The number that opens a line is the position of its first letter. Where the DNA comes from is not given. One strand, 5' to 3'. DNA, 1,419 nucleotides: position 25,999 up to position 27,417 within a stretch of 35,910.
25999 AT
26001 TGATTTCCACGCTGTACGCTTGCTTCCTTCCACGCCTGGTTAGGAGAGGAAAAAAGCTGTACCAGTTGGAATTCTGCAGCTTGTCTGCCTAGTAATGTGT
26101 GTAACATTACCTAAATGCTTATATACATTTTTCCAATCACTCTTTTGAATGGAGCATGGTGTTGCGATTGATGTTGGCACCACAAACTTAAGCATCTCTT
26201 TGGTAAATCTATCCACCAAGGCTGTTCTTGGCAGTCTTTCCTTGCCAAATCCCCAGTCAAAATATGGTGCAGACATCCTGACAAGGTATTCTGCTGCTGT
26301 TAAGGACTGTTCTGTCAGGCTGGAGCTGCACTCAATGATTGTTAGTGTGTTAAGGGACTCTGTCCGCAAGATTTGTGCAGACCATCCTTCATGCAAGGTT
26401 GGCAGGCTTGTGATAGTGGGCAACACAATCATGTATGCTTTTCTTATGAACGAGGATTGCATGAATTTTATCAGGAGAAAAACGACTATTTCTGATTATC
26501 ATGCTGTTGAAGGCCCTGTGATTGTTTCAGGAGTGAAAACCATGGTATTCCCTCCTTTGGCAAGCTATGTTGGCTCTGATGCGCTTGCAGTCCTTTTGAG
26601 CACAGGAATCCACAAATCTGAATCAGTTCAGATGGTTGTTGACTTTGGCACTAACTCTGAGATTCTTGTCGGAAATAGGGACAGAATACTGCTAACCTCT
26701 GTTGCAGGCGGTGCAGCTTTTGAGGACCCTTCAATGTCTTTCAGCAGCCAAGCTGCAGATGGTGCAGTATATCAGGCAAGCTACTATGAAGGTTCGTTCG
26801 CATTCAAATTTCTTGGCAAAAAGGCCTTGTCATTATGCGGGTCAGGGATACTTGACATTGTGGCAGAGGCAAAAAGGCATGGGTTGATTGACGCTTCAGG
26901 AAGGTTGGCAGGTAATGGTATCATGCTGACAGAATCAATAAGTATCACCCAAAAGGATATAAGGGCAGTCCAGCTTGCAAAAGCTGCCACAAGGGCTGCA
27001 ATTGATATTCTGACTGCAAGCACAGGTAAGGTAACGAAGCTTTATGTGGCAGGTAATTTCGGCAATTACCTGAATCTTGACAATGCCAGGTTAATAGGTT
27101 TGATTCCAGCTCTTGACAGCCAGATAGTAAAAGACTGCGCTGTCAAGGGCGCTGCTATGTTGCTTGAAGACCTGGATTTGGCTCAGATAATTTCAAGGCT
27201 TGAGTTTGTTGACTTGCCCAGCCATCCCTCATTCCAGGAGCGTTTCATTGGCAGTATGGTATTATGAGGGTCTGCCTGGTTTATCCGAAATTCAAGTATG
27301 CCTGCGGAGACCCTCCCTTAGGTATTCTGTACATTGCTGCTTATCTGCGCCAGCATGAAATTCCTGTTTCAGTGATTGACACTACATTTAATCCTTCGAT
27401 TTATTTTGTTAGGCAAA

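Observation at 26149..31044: Orphan corrinoid methyl-transfer trio embedded among class B-like rSAM genes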

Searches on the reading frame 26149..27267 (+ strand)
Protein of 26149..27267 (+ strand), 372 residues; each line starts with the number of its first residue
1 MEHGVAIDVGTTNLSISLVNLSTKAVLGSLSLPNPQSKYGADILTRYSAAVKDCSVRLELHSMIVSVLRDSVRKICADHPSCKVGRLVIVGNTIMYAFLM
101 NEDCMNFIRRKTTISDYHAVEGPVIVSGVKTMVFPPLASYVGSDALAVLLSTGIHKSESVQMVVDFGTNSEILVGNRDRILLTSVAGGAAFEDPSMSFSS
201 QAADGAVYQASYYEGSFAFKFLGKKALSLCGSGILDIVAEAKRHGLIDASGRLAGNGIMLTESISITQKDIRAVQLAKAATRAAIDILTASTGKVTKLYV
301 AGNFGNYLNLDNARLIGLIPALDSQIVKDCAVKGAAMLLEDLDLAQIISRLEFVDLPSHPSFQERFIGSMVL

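Call 3: search_protein_families(library=pfam, proteins=[window:26149-27267:+], max_evalue=0.01)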
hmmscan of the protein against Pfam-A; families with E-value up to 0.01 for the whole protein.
window:26149-27267:+ (372 aa): 2 families
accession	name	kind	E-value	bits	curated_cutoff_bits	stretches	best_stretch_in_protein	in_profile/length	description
PF14574.11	RACo_C_ter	-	9e-43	146.7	27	1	160-372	2-249/261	C-terminal domain of RACo the ASKHA domain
PF17651.6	Raco_middle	-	1.4e-29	103.3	26.8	1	4-157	2-163/163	RACo middle region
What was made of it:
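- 26149..27267 (+): Short RACo/RamA-type ASKHA ATPase (middle plus ATPase domains) with no Fe-S domain. Candidate ATP-dependent Co(II)-to-Co(I) activator. Pfam PF17651 plus PF14574 (call 3).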

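Call 4: search_protein_families(library=ncbifam, proteins=[window:26149-27267:+], max_evalue=0.01)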
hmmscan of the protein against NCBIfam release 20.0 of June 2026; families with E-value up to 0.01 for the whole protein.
window:26149-27267:+ (372 aa): 2 families
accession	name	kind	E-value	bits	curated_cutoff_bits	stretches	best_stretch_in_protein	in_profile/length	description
NF040756.1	corr_regen_AcsV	exception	8.6e-49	166.4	800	2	3-254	210-472/632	corrinoid activation/regeneration protein AcsV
TIGR04270.1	Rama_corrin_act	subfamily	6.2e-25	87.5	500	2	4-209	2-217/534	methylamine methyltransferase corrinoid protein reductive activase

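Call 35: find_homologous_proteins(query=window:26149-27267:+)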
Query window:26149-27267:+ (372 aa): 973 proteins with E <= 0.001 among 8000 candidates; the best 120 are listed.
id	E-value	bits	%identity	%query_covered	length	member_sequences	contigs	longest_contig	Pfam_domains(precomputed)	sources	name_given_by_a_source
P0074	1.8e-235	798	100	100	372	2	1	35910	PF17651.7,PF14574.12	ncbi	ncbi:MAG: ASKHA domain-containing protein [Candidatus Woesearchaeota archaeon]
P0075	1.8e-102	361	46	100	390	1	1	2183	PF17651.7,PF14574.12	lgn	-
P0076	3.0e-100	354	46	100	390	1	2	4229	PF17651.7,PF14574.12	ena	-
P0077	1.6e-91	325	43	99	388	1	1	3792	PF17651.7,PF14574.12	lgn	-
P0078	1.7e-72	262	39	99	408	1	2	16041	PF17651.7,PF14574.12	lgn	-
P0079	2.6e-70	255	38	99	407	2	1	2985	PF17651.7,PF14574.12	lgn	-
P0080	4.1e-70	255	37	99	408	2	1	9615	PF17651.7,PF14574.12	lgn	-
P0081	1.7e-68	249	37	98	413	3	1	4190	PF17651.7,PF14574.12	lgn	-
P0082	6.1e-55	205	34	99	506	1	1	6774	PF00111.33,PF17651.7,PF14574.12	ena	-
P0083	1.2e-54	204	35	99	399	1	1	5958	PF17651.7,PF14574.12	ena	-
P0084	7.5e-54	201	36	98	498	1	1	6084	PF00111.33,PF17651.7,PF14574.12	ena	-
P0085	1.7e-53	200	34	99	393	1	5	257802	PF17651.7,PF14574.12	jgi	-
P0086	3.1e-53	199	37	99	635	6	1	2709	PF17650.7,PF00111.33,PF17651.7,PF14574.12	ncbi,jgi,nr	ncbi:MAG: ferredoxin [Thermoproteota archaeon]|nr:MAG: ferredoxin [Candidatus Korarchaeota archaeon]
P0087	7.0e-53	198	35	99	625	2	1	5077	PF17650.7,PF00111.33,PF17651.7,PF14574.12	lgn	-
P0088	4.2e-52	195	35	99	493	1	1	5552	PF00111.33,PF17651.7,PF14574.12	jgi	jgi:uncharacterized 2Fe-2S/4Fe-4S cluster protein (DUF4445 family)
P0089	5.2e-52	195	35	99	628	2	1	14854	PF17650.7,PF00111.33,PF17651.7,PF14574.12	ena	-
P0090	1.0e-51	194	32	99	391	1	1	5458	PF17651.7,PF14574.12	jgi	jgi:uncharacterized 2Fe-2S/4Fe-4S cluster protein (DUF4445 family)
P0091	2.9e-51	193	32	99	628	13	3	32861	PF17650.7,PF00111.33,PF17651.7,PF14574.12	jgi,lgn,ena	-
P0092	3.5e-51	192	33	99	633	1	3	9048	PF17650.7,PF00111.33,PF17651.7,PF14574.12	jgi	-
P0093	4.2e-51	192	35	98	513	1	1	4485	PF00111.33,PF17651.7,PF14574.12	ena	-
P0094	5.4e-51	192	34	99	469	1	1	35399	PF13510.12,PF00111.33,PF17651.7,PF14574.12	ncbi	-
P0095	9.7e-51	191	34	99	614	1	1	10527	PF17650.7,PF00111.33,PF17651.7,PF14574.12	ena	-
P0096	1.1e-50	191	35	99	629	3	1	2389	PF17650.7,PF00111.33,PF17651.7,PF14574.12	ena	-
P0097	2.5e-50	190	34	99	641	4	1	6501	PF17650.7,PF00111.33,PF17651.7,PF14574.12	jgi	-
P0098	4.7e-50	189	34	99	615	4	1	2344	PF17650.7,PF00111.33,PF17651.7,PF14574.12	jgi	-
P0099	5.3e-50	189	34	99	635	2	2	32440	PF17650.7,PF00111.33,PF17651.7,PF14574.12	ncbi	-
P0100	5.5e-50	188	35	99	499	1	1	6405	PF00111.33,PF17651.7,PF14574.12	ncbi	-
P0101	6.9e-50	188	35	99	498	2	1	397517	PF00111.33,PF17651.7,PF14574.12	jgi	jgi:uncharacterized 2Fe-2S/4Fe-4S cluster protein (DUF4445 family)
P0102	7.4e-50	188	33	99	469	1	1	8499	PF13510.12,PF17651.7,PF14574.12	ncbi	-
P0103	7.6e-50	188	34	99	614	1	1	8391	PF17650.7,PF00111.33,PF17651.7,PF14574.12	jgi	-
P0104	1.1e-49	187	34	99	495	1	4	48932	PF00111.33,PF17651.7,PF14574.12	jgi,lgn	jgi:uncharacterized 2Fe-2S/4Fe-4S cluster protein (DUF4445 family)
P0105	1.1e-49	187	34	99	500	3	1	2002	PF17650.7,PF17651.7,PF14574.12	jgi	jgi:uncharacterized 2Fe-2S/4Fe-4S cluster protein (DUF4445 family)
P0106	1.2e-49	187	33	99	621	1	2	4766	PF17650.7,PF00111.33,PF17651.7,PF14574.12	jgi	-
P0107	2.7e-49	186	34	99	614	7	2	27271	PF17650.7,PF00111.33,PF17651.7,PF14574.12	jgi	-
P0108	2.9e-49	186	33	99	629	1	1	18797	PF17650.7,PF00111.33,PF17651.7,PF14574.12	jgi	jgi:uncharacterized 2Fe-2S/4Fe-4S cluster protein (DUF4445 family)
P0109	4.0e-49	186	33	99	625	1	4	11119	PF17650.7,PF00111.33,PF17651.7,PF14574.12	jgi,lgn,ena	jgi:uncharacterized 2Fe-2S/4Fe-4S cluster protein (DUF4445 family)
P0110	4.2e-49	186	33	99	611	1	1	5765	PF17650.7,PF00111.33,PF17651.7,PF14574.12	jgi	-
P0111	5.2e-49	185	32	99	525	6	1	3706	PF17650.7,PF17651.7,PF14574.12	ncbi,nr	ncbi:MAG: DUF4445 domain-containing protein, partial [Candidatus Omnitrophica bacterium]|nr:DUF4445 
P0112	5.9e-49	185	33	99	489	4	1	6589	PF17651.7,PF14574.12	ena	-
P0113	2.0e-48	183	34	99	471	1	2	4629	PF13510.12,PF17651.7,PF14574.12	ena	-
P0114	2.2e-48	183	32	99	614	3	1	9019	PF17650.7,PF00111.33,PF17651.7,PF14574.12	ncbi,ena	-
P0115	2.7e-48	183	32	99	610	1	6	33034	PF17650.7,PF00111.33,PF17651.7,PF14574.12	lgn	-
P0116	3.9e-48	182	32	99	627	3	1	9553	PF17650.7,PF00111.33,PF17651.7,PF14574.12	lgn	-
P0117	5.2e-48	182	31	99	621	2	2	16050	PF17650.7,PF00111.33,PF17651.7,PF14574.12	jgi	-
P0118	8.6e-48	181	32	99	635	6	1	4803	PF17650.7,PF00111.33,PF17651.7,PF14574.12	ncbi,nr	ncbi:MAG TPA: ASKHA domain-containing protein [Candidatus Acidoferrum sp.]|nr:ASKHA domain-containin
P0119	9.7e-48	181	32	99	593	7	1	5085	PF17650.7,PF00111.33,PF17651.7,PF14574.12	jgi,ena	-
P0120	1.1e-47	181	34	99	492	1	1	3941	PF00111.33,PF17651.7,PF14574.12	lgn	-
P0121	1.1e-47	181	34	99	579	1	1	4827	PF10050.15,PF17651.7,PF14574.12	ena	-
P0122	1.2e-47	181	33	99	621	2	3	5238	PF17650.7,PF00111.33,PF17651.7,PF14574.12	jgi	-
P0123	1.5e-47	180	34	99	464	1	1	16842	PF17651.7,PF14574.12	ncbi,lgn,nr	ncbi:MAG: ASKHA domain-containing protein [Eubacteriales bacterium]|nr:ASKHA domain-containing prote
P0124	1.5e-47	180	35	99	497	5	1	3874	PF00111.33,PF17651.7,PF14574.12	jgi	jgi:uncharacterized 2Fe-2S/4Fe-4S cluster protein (DUF4445 family)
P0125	1.7e-47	180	34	99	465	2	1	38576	PF00111.33,PF17651.7,PF14574.12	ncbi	-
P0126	2.5e-47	180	34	99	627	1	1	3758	PF17650.7,PF00111.33,PF17651.7,PF14574.12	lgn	-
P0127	2.6e-47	180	33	99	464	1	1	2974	PF13510.12,PF17651.7,PF14574.12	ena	-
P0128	2.9e-47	180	33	99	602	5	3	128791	PF17650.7,PF00111.33,PF17651.7,PF14574.12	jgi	jgi:uncharacterized 2Fe-2S/4Fe-4S cluster protein (DUF4445 family)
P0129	2.9e-47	180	32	99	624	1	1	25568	PF17650.7,PF00111.33,PF17651.7,PF14574.12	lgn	-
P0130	3.4e-47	179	30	98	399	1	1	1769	PF17651.7,PF14574.12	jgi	jgi:uncharacterized 2Fe-2S/4Fe-4S cluster protein (DUF4445 family)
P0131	3.9e-47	179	33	99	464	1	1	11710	PF13510.12,PF17651.7,PF14574.12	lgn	-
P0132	6.6e-47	178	33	99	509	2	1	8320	PF17650.7,PF17651.7,PF14574.12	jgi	jgi:uncharacterized 2Fe-2S/4Fe-4S cluster protein (DUF4445 family)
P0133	7.5e-47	178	33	98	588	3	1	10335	PF00111.33,PF17651.7,PF14574.12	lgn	-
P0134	9.2e-47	178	33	99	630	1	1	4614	PF17650.7,PF00111.33,PF17651.7,PF14574.12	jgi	jgi:uncharacterized 2Fe-2S/4Fe-4S cluster protein (DUF4445 family)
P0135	9.5e-47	178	34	99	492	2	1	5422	PF17651.7,PF14574.12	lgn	-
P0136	1.0e-46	178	31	99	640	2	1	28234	PF17650.7,PF00111.33,PF17651.7,PF14574.12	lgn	-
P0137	1.0e-46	178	34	99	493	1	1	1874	PF17651.7,PF14574.12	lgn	-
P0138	1.1e-46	178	32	99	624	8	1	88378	PF17650.7,PF00111.33,PF17651.7,PF14574.12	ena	-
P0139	1.5e-46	177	33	99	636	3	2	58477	PF17650.7,PF00111.33,PF17651.7,PF14574.12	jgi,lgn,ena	-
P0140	2.0e-46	177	32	99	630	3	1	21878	PF17650.7,PF00111.33,PF17651.7,PF14574.12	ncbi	ncbi:MAG: ASKHA domain-containing protein [Candidatus Bathyarchaeia archaeon]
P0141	2.0e-46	177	33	99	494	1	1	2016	PF00111.33,PF17651.7,PF14574.12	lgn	-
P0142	3.4e-46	176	31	99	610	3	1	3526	PF17650.7,PF00111.33,PF17651.7,PF14574.12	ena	-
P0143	3.4e-46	176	33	98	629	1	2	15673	PF17650.7,PF00111.33,PF17651.7,PF14574.12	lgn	-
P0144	3.5e-46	176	30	99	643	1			PF17650.7,PF00111.33,PF17651.7,PF14574.12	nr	nr:ASKHA domain-containing protein [Candidatus Njordarchaeum guaymaensis]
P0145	3.5e-46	176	33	99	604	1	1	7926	PF17650.7,PF00111.33,PF17651.7,PF14574.12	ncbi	ncbi:MAG: ASKHA domain-containing protein [Ruminiclostridium sp.]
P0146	4.4e-46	176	34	97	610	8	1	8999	PF17650.7,PF00111.33,PF17651.7,PF14574.12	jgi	-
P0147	4.5e-46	176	34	99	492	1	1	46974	PF00111.33,PF17651.7,PF14574.12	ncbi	-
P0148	4.6e-46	176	33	99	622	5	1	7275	PF17650.7,PF00111.33,PF17651.7,PF14574.12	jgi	-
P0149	7.7e-46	175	31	99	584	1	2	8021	PF17650.7,PF00111.33,PF17651.7,PF14574.12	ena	-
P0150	7.8e-46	175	33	99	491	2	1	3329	PF17651.7,PF14574.12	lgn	-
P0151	7.9e-46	175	33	98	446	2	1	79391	PF17651.7,PF14574.12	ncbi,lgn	-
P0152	9.9e-46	174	32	99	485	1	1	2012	PF17650.7,PF17651.7,PF14574.12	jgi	jgi:uncharacterized 2Fe-2S/4Fe-4S cluster protein (DUF4445 family)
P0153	9.9e-46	174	32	99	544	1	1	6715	PF00111.33,PF17651.7,PF14574.12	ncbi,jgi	-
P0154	1.1e-45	174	32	99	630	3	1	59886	PF17650.7,PF00111.33,PF17651.7,PF14574.12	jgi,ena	-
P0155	1.5e-45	174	32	98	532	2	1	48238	PF13510.12,PF00111.33,PF17651.7,PF14574.12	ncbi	-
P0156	1.7e-45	174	33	99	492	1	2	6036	PF00111.33,PF17651.7,PF14574.12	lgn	-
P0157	1.7e-45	174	33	100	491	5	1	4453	PF17651.7,PF14574.12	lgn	-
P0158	2.0e-45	173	32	98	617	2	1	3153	PF17650.7,PF00111.33,PF17651.7,PF14574.12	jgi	-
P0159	2.3e-45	173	34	98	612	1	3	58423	PF17650.7,PF00111.33,PF17651.7,PF14574.12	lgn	-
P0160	2.4e-45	173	30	98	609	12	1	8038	PF17650.7,PF00111.33,PF17651.7,PF14574.12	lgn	-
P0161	2.7e-45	173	31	98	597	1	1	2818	PF17650.7,PF00111.33,PF17651.7,PF14574.12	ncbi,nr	ncbi:MAG TPA: DUF4445 domain-containing protein, partial [Clostridiaceae bacterium]|nr:DUF4445 domai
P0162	2.7e-45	173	33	99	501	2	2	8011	PF00111.33,PF17651.7,PF14574.12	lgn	-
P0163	2.9e-45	173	33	99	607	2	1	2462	PF17650.7,PF00111.33,PF17651.7,PF14574.12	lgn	-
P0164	3.1e-45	173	31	99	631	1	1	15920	PF17650.7,PF00111.33,PF17651.7,PF14574.12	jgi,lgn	jgi:uncharacterized 2Fe-2S/4Fe-4S cluster protein (DUF4445 family)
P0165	3.1e-45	173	31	99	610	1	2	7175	PF17650.7,PF00111.33,PF17651.7,PF14574.12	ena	-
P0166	4.4e-45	172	33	99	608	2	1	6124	PF17650.7,PF00111.33,PF17651.7,PF14574.12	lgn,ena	-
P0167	4.8e-45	172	31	99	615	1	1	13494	PF17650.7,PF00111.33,PF17651.7,PF14574.12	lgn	-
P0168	5.9e-45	172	32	99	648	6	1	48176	PF17650.7,PF00111.33,PF17651.7,PF14574.12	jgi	jgi:uncharacterized 2Fe-2S/4Fe-4S cluster protein (DUF4445 family)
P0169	6.0e-45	172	30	99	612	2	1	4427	PF17650.7,PF00111.33,PF17651.7,PF14574.12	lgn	-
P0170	7.3e-45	172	31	99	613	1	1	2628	PF17650.7,PF00111.33,PF17651.7,PF14574.12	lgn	-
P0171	8.9e-45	171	31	99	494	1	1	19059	PF17651.7,PF14574.12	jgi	-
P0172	9.1e-45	171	30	99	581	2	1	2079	PF17650.7,PF00111.33,PF17651.7,PF14574.12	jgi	jgi:uncharacterized 2Fe-2S/4Fe-4S cluster protein (DUF4445 family)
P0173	9.9e-45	171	32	99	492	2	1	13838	PF00111.33,PF17651.7,PF14574.12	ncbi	ncbi:MAG: ASKHA domain-containing protein [Aristaeellaceae bacterium]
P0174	1.0e-44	171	33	99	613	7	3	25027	PF17650.7,PF00111.33,PF17651.7,PF14574.12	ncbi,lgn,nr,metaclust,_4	ncbi:MAG: DUF4445 domain-containing protein [Clostridiales bacterium]|nr:DUF4445 domain-containing p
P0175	1.1e-44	171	33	99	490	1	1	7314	PF17651.7,PF14574.12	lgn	-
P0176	1.1e-44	171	33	100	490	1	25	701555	PF00111.33,PF17651.7,PF14574.12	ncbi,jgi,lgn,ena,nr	ncbi:MAG: DUF4445 domain-containing protein [Clostridiales bacterium]|nr:DUF4445 domain-containing p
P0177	1.2e-44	171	32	99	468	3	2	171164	PF13510.12,PF17651.7,PF14574.12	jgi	-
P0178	1.2e-44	171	30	98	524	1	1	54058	PF00111.33,PF17651.7,PF14574.12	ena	-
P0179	1.3e-44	171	31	99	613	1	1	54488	PF17650.7,PF00111.33,PF17651.7,PF14574.12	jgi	jgi:uncharacterized 2Fe-2S/4Fe-4S cluster protein (DUF4445 family)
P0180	1.4e-44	171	32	99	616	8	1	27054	PF17650.7,PF00111.33,PF17651.7,PF14574.12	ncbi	-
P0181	1.5e-44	171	33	99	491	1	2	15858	PF17651.7,PF14574.12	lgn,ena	-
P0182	1.6e-44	171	32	99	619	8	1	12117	PF17650.7,PF00111.33,PF17651.7,PF14574.12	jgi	-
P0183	1.6e-44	170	33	99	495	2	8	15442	PF00111.33,PF17651.7,PF14574.12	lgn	-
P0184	1.6e-44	170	32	99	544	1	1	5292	PF00111.33,PF17651.7,PF14574.12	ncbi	-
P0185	1.8e-44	170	32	99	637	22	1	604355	PF17650.7,PF13510.12,PF00111.33,PF17651.7,PF14574.12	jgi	-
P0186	1.9e-44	170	32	99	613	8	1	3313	PF17650.7,PF00111.33,PF17651.7,PF14574.12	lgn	-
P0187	1.9e-44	170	31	99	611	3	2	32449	PF17650.7,PF00111.33,PF17651.7,PF14574.12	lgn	-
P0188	1.9e-44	170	32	99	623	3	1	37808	PF17650.7,PF00111.33,PF17651.7,PF14574.12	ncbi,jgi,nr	ncbi:MAG TPA: DUF4445 domain-containing protein [Clostridiaceae bacterium]|nr:DUF4445 domain-contain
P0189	2.0e-44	170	31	99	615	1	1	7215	PF00111.33,PF17651.7,PF14574.12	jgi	-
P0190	2.2e-44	170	33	99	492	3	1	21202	PF17651.7,PF14574.12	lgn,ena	-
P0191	2.2e-44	170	32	98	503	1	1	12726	PF00111.33,PF17651.7,PF14574.12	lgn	-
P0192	2.3e-44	170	30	99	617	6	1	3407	PF17650.7,PF00111.33,PF17651.7,PF14574.12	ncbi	-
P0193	2.5e-44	170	31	99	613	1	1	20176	PF17650.7,PF00111.33,PF17651.7,PF14574.12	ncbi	-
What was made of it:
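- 26149..27267 (+): The closest homologues (388-413 aa) all lack PF00111 (call 35).
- On RACo / RamA / AcsV reductive activators of corrinoid enzymes: The clade relatives of 388-413 aa also lack it, while most more distant homologues have it (call 35).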

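Call 36: find_encoding_contigs(protein=P0085, flank=10000, max_places=2)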
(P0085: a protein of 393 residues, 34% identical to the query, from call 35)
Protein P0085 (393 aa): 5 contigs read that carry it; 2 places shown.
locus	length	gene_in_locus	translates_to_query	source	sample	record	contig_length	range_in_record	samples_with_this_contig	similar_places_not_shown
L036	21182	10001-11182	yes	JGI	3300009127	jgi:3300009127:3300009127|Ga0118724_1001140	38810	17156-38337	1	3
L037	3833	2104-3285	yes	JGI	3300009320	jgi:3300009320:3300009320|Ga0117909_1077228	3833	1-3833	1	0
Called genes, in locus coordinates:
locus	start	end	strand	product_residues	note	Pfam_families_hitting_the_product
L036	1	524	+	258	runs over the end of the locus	PF00535:Glycos_transf_2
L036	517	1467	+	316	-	PF00890:FAD_binding_2 (faint), PF01266:DAO (faint), PF01946:Thi4 (faint), PF03486:HI0933_like (faint), PF07992:Pyr_redox_2, PF12831:FAD_oxidored (faint), PF13738:Pyr_redox_3, PF00070:Pyr_redox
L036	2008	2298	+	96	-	-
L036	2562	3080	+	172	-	PF01797:Y1_Tnp (faint)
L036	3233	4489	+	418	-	PF05977:MFS_3, PF07690:MFS_1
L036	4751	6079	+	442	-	PF13375:RnfC_N, PF01512:Complex1_51K, PF10531:SLBB, PF13237:Fer4_10, PF12838:Fer4_7, PF13183:Fer4_8 (weak), PF13187:Fer4_9, PF13534:Fer4_17 (weak), +4 more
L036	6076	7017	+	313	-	PF03116:NQR2_RnfD_RnfE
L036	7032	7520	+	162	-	PF04205:FMN_bind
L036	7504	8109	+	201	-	PF02508:Rnf-Nqr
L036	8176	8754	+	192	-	PF02508:Rnf-Nqr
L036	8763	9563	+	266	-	PF04060:FeS, PF13370:Fer4_13 (faint), PF00037:Fer4 (weak), PF12837:Fer4_6 (weak)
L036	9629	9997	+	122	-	PF13905:Thioredoxin_8 (faint), PF14595:Thioredoxin_9 (weak), PF00085:Thioredoxin, PF13098:Thioredoxin_2 (weak)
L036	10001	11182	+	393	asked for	PF17651:Raco_middle, PF14574:RACo_C_ter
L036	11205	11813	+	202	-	PF00551:Formyl_trans_N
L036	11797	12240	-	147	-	-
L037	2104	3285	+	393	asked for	PF17651:Raco_middle, PF14574:RACo_C_ter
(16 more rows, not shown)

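Call 37: find_encoding_contigs(protein=P0078, flank=10000, max_places=2)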
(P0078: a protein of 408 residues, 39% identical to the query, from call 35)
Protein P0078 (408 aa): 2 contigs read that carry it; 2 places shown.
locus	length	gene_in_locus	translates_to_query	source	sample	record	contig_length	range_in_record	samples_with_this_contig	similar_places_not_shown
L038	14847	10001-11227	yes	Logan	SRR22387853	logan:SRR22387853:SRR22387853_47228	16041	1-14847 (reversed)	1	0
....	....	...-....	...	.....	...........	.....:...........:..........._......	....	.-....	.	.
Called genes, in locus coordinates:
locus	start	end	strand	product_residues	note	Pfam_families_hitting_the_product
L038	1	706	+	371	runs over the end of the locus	PF13399:LytR_C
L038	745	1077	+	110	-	PF02410:RsfS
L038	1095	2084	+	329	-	PF01208:URO-D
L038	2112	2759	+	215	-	PF02607:B12-binding_2, PF02310:B12-binding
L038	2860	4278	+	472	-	PF02310:B12-binding, PF04055:Radical_SAM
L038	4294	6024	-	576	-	PF13231:PMT_2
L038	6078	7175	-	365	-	PF04055:Radical_SAM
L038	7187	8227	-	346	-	PF13506:Glyco_transf_21, PF13641:Glyco_tranf_2_3, PF00535:Glycos_transf_2, PF10111:Glyco_tranf_2_2, PF13632:Glyco_trans_2_3 (weak)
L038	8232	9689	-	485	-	PF02310:B12-binding, PF04055:Radical_SAM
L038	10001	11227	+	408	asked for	PF17651:Raco_middle, PF14574:RACo_C_ter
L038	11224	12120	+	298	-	PF04015:DUF362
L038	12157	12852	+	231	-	PF10502:Peptidase_S26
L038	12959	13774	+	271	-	PF01261:AP_endonuc_2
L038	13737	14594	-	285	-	PF01418:HTH_6, PF01380:SIS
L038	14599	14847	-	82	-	?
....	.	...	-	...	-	?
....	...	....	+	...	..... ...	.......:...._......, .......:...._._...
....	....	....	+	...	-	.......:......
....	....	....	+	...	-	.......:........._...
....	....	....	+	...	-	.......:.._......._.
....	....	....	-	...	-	?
